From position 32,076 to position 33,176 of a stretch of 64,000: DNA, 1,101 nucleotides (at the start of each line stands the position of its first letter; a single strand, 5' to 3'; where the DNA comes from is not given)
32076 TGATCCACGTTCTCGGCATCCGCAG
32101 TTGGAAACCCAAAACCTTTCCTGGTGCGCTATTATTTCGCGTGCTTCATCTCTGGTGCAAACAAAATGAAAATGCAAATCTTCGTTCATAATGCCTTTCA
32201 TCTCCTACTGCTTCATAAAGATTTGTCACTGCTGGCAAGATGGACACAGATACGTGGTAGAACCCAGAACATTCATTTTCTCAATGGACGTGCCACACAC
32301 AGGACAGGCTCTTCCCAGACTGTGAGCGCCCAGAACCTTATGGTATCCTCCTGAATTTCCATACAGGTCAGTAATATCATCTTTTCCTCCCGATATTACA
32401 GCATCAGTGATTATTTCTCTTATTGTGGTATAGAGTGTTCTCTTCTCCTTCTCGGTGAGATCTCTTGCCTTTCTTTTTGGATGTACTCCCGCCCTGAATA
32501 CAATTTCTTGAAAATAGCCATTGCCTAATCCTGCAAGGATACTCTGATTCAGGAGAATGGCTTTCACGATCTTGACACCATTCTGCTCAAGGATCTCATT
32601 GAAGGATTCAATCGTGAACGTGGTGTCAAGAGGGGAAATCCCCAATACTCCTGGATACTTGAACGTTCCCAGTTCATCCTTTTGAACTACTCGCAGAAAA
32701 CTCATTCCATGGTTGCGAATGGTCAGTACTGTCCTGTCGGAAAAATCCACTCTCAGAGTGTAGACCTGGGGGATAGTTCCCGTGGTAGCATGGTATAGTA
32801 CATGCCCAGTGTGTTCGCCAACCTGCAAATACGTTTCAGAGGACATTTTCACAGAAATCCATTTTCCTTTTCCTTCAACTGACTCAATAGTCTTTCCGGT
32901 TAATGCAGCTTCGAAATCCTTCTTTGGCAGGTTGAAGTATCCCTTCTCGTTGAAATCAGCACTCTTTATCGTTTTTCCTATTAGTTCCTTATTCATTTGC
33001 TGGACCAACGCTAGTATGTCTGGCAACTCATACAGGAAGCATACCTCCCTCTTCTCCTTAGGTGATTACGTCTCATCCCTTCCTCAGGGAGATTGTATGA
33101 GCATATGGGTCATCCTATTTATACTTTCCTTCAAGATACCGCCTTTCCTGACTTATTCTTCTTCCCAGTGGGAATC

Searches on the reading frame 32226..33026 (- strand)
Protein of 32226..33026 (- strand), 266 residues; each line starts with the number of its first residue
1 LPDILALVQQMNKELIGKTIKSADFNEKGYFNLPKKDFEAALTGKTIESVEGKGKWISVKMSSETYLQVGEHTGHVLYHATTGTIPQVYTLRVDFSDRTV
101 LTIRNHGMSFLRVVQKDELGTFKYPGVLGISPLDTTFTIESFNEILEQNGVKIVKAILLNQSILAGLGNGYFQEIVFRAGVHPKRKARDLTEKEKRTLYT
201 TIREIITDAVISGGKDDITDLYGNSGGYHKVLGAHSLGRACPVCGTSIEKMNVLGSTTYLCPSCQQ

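Call 76: search_protein_families(library=pfam, proteins=[window:32226-33026:-], max_evalue=0.00001)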
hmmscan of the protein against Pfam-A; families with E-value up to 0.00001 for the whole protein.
window:32226-33026:- (266 aa): 4 families
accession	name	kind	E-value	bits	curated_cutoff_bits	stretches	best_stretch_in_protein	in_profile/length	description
PF06831.19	H2TH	-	9.3e-20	70.9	34.7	1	128-214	1-86/93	Formamidopyrimidine-DNA glycosylase H2TH domain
PF01149.29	Fapy_DNA_glyco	-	5.2e-09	37.2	25.5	1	2-102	5-107/117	Formamidopyrimidine-DNA glycosylase N-terminal domain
PF06827.20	zf-FPG_IleRS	-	3.7e-07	30.3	21.3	1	241-266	4-29/30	Zinc finger found in FPG and IleRS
PF05833.16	NFACT_N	-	1.6e-06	27.6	31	1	125-208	163-242/456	NFACT N-terminal and middle domains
